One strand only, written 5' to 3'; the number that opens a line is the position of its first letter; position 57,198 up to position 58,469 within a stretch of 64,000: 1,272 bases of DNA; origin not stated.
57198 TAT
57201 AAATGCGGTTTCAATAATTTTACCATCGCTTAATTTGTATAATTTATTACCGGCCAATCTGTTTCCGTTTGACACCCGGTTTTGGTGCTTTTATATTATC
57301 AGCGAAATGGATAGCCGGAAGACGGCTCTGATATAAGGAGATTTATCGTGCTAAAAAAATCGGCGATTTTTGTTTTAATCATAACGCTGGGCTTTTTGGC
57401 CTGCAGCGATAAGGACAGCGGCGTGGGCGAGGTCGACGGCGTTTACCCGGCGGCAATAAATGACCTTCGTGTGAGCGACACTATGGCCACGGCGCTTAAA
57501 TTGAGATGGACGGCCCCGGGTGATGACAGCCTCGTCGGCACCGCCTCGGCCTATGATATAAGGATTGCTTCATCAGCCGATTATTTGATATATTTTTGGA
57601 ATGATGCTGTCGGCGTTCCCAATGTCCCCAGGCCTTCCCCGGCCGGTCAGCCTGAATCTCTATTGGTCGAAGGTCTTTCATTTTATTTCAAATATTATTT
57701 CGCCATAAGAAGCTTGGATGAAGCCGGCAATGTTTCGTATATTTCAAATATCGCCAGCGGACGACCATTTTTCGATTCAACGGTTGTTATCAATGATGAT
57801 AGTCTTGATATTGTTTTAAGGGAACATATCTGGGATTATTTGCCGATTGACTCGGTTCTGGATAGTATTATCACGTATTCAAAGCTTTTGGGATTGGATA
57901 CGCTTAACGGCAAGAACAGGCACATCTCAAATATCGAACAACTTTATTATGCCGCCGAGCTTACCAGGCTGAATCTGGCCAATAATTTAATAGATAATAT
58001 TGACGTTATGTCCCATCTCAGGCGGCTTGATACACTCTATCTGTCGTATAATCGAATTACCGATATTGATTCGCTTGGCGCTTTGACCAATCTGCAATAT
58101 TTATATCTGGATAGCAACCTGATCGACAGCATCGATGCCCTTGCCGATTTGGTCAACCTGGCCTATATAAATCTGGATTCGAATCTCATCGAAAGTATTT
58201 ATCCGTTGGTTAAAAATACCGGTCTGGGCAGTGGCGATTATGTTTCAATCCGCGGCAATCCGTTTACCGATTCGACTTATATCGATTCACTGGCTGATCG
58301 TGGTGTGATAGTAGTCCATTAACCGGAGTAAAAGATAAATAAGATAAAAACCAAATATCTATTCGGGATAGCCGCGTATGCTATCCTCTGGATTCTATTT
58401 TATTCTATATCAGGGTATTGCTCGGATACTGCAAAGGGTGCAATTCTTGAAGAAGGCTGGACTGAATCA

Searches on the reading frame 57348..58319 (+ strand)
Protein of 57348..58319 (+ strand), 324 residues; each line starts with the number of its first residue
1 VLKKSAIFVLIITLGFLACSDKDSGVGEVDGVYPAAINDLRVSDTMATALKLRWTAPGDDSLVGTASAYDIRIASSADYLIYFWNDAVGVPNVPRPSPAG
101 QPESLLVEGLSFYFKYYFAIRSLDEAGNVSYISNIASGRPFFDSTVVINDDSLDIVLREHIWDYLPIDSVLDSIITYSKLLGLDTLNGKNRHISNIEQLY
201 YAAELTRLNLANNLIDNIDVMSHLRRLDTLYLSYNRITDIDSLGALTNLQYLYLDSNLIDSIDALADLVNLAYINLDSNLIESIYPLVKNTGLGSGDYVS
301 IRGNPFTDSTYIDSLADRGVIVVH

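Call 54: search_protein_families(library=pfam, proteins=[window:57348-58319:+], max_evalue=0.001)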
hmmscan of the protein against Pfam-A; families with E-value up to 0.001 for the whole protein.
window:57348-58319:+ (324 aa): 5 families
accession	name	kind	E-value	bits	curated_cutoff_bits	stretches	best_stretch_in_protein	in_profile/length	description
PF12799.13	LRR_4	-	1.2e-21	76.7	27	3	226-266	2-43/44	Leucine Rich repeats (2 copies)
PF13855.12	LRR_8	-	7e-13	48.6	27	2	243-281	21-61/61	Leucine rich repeat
PF14580.12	LRR_9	-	2.2e-05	24.5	30.5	1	205-279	44-123/175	Leucine-rich repeat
PF00041.27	fn3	-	0.00016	22.2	25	1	36-129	2-75/84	Fibronectin type III domain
PF00560.39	LRR_1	-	0.00068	19.7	20.6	0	227-243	2-20/23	Leucine Rich Repeat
